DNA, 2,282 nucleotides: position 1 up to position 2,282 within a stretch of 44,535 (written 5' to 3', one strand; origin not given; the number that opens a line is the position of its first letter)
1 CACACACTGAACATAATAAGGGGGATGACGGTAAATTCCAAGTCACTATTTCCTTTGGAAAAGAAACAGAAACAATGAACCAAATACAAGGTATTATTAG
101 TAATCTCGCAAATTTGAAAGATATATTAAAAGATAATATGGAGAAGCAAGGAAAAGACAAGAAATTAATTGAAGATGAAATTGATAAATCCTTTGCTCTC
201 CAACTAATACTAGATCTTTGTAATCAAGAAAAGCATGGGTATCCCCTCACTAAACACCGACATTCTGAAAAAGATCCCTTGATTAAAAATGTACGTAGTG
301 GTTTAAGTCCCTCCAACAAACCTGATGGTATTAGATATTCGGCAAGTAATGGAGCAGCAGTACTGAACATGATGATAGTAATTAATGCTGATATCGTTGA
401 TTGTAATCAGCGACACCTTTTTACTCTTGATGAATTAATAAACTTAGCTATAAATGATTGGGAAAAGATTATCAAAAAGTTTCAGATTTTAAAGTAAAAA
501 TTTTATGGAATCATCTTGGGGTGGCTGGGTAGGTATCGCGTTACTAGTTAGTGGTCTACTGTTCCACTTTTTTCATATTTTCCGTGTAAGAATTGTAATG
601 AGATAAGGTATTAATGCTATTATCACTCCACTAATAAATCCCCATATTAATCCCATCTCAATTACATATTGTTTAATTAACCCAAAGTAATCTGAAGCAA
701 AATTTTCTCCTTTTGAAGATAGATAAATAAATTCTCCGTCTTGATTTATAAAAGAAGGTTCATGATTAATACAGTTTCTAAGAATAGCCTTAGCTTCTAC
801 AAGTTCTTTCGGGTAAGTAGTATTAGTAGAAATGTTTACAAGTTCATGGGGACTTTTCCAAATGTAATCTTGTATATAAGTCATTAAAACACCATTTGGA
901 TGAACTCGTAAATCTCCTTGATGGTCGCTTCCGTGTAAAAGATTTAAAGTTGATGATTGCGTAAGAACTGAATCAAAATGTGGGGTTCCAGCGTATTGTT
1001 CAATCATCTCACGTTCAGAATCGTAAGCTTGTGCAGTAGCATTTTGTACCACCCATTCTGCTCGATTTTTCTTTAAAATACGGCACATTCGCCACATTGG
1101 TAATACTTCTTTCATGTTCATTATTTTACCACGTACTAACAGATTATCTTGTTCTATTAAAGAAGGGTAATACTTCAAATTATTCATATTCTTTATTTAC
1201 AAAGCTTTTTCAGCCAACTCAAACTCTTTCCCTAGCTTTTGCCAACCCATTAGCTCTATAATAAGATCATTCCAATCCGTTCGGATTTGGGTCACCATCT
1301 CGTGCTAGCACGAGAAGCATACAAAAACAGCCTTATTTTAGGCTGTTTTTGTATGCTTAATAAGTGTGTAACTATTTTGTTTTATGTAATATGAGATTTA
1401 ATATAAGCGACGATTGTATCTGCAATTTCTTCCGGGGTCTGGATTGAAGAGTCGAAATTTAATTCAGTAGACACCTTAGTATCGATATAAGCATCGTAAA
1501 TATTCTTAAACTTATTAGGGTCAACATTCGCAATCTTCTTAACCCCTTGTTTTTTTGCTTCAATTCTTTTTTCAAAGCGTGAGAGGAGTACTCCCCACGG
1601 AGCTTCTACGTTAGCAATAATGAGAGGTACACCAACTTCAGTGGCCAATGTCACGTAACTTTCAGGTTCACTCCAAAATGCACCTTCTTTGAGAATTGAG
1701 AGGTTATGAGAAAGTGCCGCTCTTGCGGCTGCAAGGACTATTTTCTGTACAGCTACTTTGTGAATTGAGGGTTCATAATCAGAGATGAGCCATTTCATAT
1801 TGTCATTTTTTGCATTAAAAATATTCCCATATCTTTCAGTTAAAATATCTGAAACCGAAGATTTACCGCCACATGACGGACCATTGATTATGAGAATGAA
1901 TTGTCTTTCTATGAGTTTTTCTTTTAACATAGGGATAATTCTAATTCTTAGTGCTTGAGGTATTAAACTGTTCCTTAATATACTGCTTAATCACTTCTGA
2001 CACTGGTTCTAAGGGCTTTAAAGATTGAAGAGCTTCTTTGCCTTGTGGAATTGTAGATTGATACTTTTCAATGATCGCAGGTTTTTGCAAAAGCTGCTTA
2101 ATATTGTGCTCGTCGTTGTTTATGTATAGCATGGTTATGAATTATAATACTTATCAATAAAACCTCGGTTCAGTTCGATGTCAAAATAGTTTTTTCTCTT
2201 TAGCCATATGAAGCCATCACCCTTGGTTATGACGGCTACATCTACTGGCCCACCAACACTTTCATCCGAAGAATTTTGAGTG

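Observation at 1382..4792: Oversized proteasome-beta/HslV-like Ntn protein + 63-aa protein + P-loop kinase cluster directly downstream of a large serine recombinase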

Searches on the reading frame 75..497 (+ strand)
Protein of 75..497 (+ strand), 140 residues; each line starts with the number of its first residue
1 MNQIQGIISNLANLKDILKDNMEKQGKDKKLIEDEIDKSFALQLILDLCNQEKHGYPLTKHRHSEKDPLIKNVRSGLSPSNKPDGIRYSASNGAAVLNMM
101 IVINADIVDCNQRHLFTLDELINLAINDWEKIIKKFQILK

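Call 3: search_protein_families(library=pfam, proteins=[window:75-497:+], max_evalue=1)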
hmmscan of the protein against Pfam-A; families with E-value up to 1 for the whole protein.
window:75-497:+ (140 aa): 0 families

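Call 4: search_protein_families(library=ncbifam, proteins=[window:75-497:+], max_evalue=1)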
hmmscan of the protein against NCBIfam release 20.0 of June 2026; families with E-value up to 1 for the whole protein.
window:75-497:+ (140 aa): 0 families

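Call 5: search_protein_families(library=padloc, proteins=[window:75-497:+], max_evalue=1)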
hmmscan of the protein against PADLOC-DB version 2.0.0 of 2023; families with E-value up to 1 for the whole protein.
window:75-497:+ (140 aa): 1 family
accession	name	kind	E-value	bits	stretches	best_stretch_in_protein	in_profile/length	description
PDLC04066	PD-T4-7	-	0.023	11.7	1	101-138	153-190/337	-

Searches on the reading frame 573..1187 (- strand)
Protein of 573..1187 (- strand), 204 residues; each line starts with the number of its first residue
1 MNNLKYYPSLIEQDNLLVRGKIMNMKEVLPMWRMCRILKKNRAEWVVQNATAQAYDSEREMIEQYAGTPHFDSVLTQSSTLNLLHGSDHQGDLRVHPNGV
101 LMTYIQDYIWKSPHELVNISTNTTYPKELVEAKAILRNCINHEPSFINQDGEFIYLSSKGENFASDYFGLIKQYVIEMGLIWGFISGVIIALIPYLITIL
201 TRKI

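Call 3: search_protein_families(library=pfam, proteins=[window:573-1187:-], max_evalue=1)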
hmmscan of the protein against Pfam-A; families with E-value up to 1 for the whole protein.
window:573-1187:- (204 aa): 0 families

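Call 4: search_protein_families(library=ncbifam, proteins=[window:573-1187:-], max_evalue=1)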
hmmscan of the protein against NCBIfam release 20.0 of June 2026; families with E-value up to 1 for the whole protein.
window:573-1187:- (204 aa): 1 family
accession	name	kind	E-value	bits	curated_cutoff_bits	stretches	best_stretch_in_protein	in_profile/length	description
NF006554.0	PRK09053.1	equivalog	0.15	10.8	595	1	33-101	377-445/453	3-carboxy-cis,cis-muconate cycloisomerase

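Call 5: search_protein_families(library=padloc, proteins=[window:573-1187:-], max_evalue=1)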
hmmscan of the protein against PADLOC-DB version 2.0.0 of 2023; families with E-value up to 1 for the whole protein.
window:573-1187:- (204 aa): 0 families

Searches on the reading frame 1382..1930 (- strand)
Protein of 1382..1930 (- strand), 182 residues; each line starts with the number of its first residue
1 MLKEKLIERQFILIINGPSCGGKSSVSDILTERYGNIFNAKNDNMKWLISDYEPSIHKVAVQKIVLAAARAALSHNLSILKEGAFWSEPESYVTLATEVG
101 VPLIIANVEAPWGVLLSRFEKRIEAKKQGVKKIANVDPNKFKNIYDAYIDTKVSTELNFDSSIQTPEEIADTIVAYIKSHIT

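Call 3: search_protein_families(library=pfam, proteins=[window:1382-1930:-], max_evalue=1)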
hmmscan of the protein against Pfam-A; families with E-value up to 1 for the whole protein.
window:1382-1930:- (182 aa): 7 families
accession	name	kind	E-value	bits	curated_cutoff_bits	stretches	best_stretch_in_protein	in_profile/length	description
PF13671.12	AAA_33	-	9e-05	23.2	27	1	13-127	2-123/143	AAA domain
PF13238.12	AAA_18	-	0.00011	23.1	29.4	1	14-126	2-115/128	AAA domain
PF03215.21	Rad17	-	0.033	14.6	23.8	1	5-39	38-74/186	Rad17 P-loop domain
PF07931.18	CPT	-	0.042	14.1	22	0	12-34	3-25/172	Chloramphenicol phosphotransferase-like protein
PF02224.24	Cytidylate_kin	-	0.064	13.4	26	1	15-35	3-23/211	Cytidylate kinase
PF21703.3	Gp10A-like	-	0.091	12.9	27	1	59-145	120-196/279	Major capsid protein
PF00615.24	RGS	-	0.2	12.5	23.9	1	137-164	46-73/117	Regulator of G protein signaling domain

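Call 4: search_protein_families(library=ncbifam, proteins=[window:1382-1930:-], max_evalue=1)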
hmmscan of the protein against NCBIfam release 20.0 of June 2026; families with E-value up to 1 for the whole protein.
window:1382-1930:- (182 aa): 4 families
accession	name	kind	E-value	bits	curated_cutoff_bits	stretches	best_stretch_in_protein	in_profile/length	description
NF005252.0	PRK06762.1-3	equivalog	0.04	13.7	258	1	11-87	12-88/189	hypothetical protein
TIGR00017.1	cmk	equivalog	0.092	12.4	135.55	1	10-35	2-27/217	(d)CMP kinase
NF008612.0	PRK11589.1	equivalog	0.11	11.9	267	1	27-82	105-160/189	glycine cleavage system transcriptional repressor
NF005115.0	PRK06547.1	equivalog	0.14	11.5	173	1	3-35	8-40/172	hypothetical protein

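Call 5: search_protein_families(library=padloc, proteins=[window:1382-1930:-], max_evalue=1)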
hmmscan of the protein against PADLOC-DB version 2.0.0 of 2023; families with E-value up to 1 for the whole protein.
window:1382-1930:- (182 aa): 0 families

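Call 58: search_protein_families(library=phrogs, proteins=[window:1382-1930:-], max_evalue=0.01)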
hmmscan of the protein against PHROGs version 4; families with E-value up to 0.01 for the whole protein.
window:1382-1930:- (182 aa): 3 families
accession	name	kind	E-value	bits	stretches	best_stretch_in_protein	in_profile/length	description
phrog_1815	-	other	5.7e-05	24.4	0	12-36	5-29/197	guanylate kinase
phrog_761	-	other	0.00018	22.2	0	11-36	20-45/362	thymidylate kinase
phrog_2071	-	other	0.0042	17.9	1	9-170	15-162/282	ATPase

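Call 81: search_solved_structures(query=window:1382-1930:-, max_evalue=1, show_alignments=1)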
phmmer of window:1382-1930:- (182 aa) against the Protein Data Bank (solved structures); distinct sequences matched with E-value up to 1: 4.
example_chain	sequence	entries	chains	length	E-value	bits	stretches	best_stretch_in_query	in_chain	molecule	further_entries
8y2h_B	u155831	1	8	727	0.23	14.5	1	26-128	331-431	Delta-1-pyrroline-5-carboxylate synthase A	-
1im4_A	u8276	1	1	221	0.63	13.1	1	95-175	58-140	DBH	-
4f4w_A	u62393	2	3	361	0.76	12.8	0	95-175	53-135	DNA polymerase IV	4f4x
4f50_A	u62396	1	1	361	0.91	12.6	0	95-175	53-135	DNA polymerase IV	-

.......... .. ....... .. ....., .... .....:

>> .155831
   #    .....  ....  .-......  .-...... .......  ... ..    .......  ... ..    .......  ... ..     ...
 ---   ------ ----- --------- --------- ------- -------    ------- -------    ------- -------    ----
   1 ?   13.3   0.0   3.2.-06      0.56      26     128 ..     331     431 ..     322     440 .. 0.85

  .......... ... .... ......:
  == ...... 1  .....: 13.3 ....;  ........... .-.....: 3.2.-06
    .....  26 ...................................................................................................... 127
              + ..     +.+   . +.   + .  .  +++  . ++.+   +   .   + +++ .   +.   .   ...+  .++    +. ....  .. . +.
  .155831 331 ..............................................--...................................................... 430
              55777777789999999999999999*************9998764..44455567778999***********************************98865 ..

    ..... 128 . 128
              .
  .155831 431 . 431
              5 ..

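Call 82: search_dna_similar(query=window:1382-1930:-, collection=plasmids, mode=protein, max_evalue=0.001, max_rows=10)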
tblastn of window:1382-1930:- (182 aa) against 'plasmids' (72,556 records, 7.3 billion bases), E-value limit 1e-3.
No match.

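Call 83: find_homologous_proteins(query=window:1382-1930:-, max_evalue=0.001)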
Query window:1382-1930:- (182 aa): 53 proteins with E <= 0.001 among 164 candidates.
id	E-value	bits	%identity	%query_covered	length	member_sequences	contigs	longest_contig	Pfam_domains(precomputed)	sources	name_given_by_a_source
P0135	4.5e-113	393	100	100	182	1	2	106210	-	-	-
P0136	4.2e-83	295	74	99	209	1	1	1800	-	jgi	jgi:predicted kinase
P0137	8.1e-83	294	73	99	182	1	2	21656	PF13671.13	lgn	-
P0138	3.5e-81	289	72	99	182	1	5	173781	-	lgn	-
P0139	1.6e-64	235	62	99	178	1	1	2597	PF13671.13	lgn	-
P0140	3.5e-64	234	80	75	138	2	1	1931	-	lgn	-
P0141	4.0e-64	233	63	98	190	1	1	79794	-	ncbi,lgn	-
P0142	4.6e-64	233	57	99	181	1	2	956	PF07931.19,PF13671.13,PF13238.13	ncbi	-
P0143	7.5e-63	229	60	98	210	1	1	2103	-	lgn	-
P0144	3.9e-61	224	58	99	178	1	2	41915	PF13671.13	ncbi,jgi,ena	-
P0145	4.8e-61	223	58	98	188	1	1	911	PF13671.13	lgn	-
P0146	1.5e-60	222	58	99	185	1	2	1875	-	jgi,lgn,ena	-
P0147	2.7e-60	221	57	97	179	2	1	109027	-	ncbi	-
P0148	4.6e-59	217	56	97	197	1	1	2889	PF13671.13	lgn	-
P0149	5.4e-59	217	57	99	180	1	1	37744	PF13671.13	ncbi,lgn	-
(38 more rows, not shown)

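Call 85: find_encoding_contigs(protein=P0138, flank=5000, max_places=3)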
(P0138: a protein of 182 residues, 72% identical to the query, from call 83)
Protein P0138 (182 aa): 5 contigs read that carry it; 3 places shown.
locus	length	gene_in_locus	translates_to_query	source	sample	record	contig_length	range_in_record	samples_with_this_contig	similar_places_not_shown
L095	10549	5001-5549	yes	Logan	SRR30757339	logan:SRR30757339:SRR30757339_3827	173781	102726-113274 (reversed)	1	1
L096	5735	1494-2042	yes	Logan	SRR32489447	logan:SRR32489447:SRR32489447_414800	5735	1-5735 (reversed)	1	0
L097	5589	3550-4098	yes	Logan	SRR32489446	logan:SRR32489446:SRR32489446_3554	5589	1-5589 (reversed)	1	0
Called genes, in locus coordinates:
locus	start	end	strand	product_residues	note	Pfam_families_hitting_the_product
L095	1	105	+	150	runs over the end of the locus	-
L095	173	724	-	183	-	PF08327:AHSA1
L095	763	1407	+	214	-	-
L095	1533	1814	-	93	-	-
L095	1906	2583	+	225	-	PF13489:Methyltransf_23, PF13847:Methyltransf_31 (weak), PF08241:Methyltransf_11, PF08242:Methyltransf_12, PF13649:Methyltransf_25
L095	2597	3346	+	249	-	PF00702:Hydrolase, PF12710:HAD, PF13419:HAD_2, PF13242:Hydrolase_like (faint)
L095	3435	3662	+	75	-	-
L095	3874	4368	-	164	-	PF00293:NUDIX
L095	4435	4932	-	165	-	-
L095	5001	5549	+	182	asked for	-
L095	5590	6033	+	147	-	-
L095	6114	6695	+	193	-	-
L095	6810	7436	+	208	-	-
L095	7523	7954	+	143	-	-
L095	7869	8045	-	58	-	-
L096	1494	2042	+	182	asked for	-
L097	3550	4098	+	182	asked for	-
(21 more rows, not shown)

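Call 86: find_encoding_contigs(protein=P0141, flank=5000, max_places=2)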
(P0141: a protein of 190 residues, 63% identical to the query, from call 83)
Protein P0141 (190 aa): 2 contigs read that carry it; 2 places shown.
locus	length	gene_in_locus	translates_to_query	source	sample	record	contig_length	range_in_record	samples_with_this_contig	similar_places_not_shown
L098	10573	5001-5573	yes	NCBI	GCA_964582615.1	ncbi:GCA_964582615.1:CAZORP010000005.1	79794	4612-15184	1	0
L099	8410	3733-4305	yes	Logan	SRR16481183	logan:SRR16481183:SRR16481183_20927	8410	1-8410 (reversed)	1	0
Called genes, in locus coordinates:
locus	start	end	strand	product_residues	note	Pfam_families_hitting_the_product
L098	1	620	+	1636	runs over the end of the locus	PF13195:DUF4011, PF13086:AAA_11, PF13245:AAA_19 (faint), PF13604:AAA_30 (faint), PF13086:AAA_11 (weak), PF13087:AAA_12, PF18741:MTES_1575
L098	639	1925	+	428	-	PF09903:DUF2130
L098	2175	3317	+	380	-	-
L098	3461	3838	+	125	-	-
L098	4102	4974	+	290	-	-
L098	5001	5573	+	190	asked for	-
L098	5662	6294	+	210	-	-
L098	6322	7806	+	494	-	PF11074:DUF2779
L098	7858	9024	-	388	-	PF07690:MFS_1, PF12832:MFS_1_like (weak), PF07690:MFS_1 (weak)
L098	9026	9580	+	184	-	-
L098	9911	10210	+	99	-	-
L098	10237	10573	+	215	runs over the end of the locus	PF18765:Polbeta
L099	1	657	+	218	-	?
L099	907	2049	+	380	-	-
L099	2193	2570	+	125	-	-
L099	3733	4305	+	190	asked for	-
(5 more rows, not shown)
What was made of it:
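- The kinase's 72% and 63% identical homologues lie in unrelated contexts (calls 85, 86).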

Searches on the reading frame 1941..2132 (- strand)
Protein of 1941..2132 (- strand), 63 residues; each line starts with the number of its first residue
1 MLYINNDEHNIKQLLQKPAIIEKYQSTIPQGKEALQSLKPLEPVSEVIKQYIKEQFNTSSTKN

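Call 3: search_protein_families(library=pfam, proteins=[window:1941-2132:-], max_evalue=1)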
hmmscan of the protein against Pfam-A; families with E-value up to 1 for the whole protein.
window:1941-2132:- (63 aa): 0 families

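Call 4: search_protein_families(library=ncbifam, proteins=[window:1941-2132:-], max_evalue=1)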
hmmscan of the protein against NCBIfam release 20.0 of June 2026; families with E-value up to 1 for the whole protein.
window:1941-2132:- (63 aa): 0 families

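Call 5: search_protein_families(library=padloc, proteins=[window:1941-2132:-], max_evalue=1)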
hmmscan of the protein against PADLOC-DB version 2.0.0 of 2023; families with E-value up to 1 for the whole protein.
window:1941-2132:- (63 aa): 0 families

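Call 58: search_protein_families(library=phrogs, proteins=[window:1941-2132:-], max_evalue=0.01)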
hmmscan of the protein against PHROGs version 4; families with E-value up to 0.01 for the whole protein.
window:1941-2132:- (63 aa): 0 families

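Call 73: search_protein_families(library=pfam, alignment_id=A4, max_evalue=0.05)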
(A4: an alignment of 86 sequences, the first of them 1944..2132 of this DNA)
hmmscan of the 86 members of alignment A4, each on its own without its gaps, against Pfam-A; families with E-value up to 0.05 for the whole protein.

A. member 1, window:1944-2132:- (63 aa): 0 families

B. families by the number of members that match (of 86 scanned): 23 families
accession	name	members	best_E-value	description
PF24494.1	DUF7587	2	0.021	Domain of unknown function (DUF7587)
PF06183.18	DinI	1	0.0013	DinI-like family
PF15296.11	Codanin-1_C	1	0.0024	Codanin-1 C-terminus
PF24769.1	At2g29880_C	1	0.0054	At2g29880 C-terminal domain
PF12240.13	Angiomotin_C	1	0.006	Angiomotin C terminal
PF22470.1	Histone_HNS_N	1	0.008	H-NS histone-like proteins, N-terminal domain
PF16543.10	DFRP_C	1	0.0094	DRG Family Regulatory Proteins, Tma46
PF23905.1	DUF7247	1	0.011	Domain of unknown function (DUF7247)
PF19651.4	DUF6154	1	0.011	Family of unknown function (DUF6154)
PF03477.21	ATP-cone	1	0.016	ATP cone domain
PF10661.14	EssA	1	0.017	WXG100 protein secretion system (Wss), protein EssA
PF18977.5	DUF5713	1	0.023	Family of unknown function (DUF5713)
PF25134.1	DUF7821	1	0.024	Domain of unknown function (DUF7821)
PF16141.11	GH18_BT1044-like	1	0.026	Glycoside hydrolase family 18, BT1044-like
PF19493.4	Trypco1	1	0.033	Trypsin-co-occurring domain 1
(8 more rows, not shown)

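Call 74: search_solved_structures(query=A4, max_evalue=1)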
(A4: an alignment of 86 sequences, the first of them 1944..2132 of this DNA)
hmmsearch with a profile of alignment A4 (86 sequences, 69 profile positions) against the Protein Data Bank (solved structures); distinct sequences matched with E-value up to 1: 4.
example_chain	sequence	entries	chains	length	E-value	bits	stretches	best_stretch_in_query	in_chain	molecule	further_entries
6o56_A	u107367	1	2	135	0.11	16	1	26-60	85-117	CRISPR-associated endonuclease Cas9/Csn1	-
1usd_A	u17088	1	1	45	0.32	14.5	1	45-65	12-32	VASODILATOR-STIMULATED PHOSPHOPROTEIN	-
3gbh_A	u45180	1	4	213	0.9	13.1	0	11-57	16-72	NAD(P)H-flavin oxidoreductase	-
6sk5_D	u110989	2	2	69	0.95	13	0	10-51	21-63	Rhinovirus B5 VP4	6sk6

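Call 77: find_homologous_proteins(query=A5, max_evalue=0.01)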
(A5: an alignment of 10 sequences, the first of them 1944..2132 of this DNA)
Query A5 (10 sequences) (63 aa, profile of the alignment): 14 proteins with E <= 0.01 among 135 candidates.
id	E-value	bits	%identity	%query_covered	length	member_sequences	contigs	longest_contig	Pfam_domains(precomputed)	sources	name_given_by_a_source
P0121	1.9e-18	84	63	13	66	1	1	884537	-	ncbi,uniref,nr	ncbi:hypothetical protein [Pedobacter sp. B4-66]|uniref:hypothetical protein n=1 Tax=Pedobacter sp. 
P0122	4.6e-17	80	-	-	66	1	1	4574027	-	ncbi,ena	ncbi:hypothetical protein [Pedobacter sp.]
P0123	1.4e-16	78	100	100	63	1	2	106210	-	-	-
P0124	4.8e-16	77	-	-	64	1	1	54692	-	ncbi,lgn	-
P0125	7.5e-16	76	39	49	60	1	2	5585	-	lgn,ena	-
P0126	1.0e-15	75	30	75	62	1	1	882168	-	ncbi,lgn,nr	ncbi:MAG: hypothetical protein J7577_22900 [Sphingobacteriaceae bacterium]|nr:hypothetical protein [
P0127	2.7e-14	71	38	57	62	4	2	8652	-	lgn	-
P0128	3.1e-14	71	76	100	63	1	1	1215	-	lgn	-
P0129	2.3e-13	68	36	70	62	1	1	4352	-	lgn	-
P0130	2.9e-13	68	36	44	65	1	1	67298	-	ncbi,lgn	-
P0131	1.2e-10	59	-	-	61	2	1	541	-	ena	-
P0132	1.1e-9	56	-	-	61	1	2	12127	-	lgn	-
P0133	5.7e-9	54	-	-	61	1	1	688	-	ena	-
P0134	7.9e-9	53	27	87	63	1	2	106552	-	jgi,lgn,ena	-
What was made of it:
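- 1941..2132 (-): 63-aa cognate small partner. The N-terminal ~40 residues are probably disordered. The C-terminal amphipathic helix (residues 44-60, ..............) is conserved. 14 database homologues, all 60-66 aa and 'hypothetical' (call 77).
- Tried and rejected: None were found among 14 hits (call 77).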

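Call 102: predict_structure(alignment_id=A7)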
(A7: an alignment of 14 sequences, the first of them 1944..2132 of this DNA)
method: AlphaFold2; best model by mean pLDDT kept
length: 63 residues; sequences in the alignment: 14
mean_pLDDT: 64.3   pTM: 0.29
mean pLDDT of the five models: 64.3, 64.3, 64.1, 63.8, 63.1
residues with pLDDT >= 90: 2; 70-90: 17; 50-70: 38; < 50: 6
segments of 3 or more residues with pLDDT < 50: 1-5
pLDDT, mean of each block of 10 residues (from residue 1): 48 55 57 64 86 78 56
secondary structure, 60 per line:
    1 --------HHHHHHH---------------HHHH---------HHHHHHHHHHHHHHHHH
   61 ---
elements in order: H9-15 H31-34 H44-60
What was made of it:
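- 1941..2132 (-): AF2: only helix 44-60 is confident (call 102).
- The partner consists of a helix plus a disordered region (call 102). The partner is largely disordered, as protease substrates and Pup-like tags are (call 102).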
